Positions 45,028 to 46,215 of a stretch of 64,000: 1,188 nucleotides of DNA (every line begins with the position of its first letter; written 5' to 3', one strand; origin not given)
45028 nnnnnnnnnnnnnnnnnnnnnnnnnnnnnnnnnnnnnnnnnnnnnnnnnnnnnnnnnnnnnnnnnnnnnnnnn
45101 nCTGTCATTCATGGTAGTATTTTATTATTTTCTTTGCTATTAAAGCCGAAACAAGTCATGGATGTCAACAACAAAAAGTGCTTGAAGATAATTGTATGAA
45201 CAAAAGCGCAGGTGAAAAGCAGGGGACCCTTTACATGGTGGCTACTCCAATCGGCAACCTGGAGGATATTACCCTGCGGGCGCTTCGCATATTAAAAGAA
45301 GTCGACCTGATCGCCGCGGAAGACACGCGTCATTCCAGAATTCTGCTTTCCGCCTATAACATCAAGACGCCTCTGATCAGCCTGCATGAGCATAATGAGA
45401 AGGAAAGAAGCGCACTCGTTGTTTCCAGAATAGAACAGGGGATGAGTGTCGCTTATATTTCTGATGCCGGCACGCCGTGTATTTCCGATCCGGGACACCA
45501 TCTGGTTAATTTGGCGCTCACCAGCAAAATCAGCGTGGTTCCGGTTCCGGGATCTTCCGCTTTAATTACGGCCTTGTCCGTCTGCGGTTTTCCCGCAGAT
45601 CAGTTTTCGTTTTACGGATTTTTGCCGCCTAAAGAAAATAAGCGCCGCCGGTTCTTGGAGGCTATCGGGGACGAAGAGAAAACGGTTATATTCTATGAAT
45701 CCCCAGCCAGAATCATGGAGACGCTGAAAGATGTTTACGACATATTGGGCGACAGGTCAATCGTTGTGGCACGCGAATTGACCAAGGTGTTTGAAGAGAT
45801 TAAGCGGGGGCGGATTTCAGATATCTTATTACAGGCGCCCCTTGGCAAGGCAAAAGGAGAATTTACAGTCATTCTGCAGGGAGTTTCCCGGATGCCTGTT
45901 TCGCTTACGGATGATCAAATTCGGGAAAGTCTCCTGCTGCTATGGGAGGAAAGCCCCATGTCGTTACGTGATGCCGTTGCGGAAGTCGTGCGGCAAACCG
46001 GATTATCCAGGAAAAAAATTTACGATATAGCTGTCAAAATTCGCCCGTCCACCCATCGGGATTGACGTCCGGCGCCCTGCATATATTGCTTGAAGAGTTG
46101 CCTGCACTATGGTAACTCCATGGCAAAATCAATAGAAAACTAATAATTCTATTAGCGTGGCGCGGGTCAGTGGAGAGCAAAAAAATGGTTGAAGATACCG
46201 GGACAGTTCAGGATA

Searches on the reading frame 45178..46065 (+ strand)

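Call 48: search_protein_families(library=pfam, proteins=[window:45178-46065:+], max_evalue=0.00001)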
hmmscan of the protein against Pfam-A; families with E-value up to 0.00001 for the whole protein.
window:45178-46065:+ (295 aa): 2 families
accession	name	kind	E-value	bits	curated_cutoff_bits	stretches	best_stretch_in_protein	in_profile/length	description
PF00590.25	TP_methylase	-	1.3e-34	120.4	27.8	1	17-216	1-211/212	Tetrapyrrole (Corrin/Porphyrin) Methylases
PF23016.2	RsmI_C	-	4.4e-07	30.1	27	1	247-287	6-44/46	RsmI C-terminal HTH domain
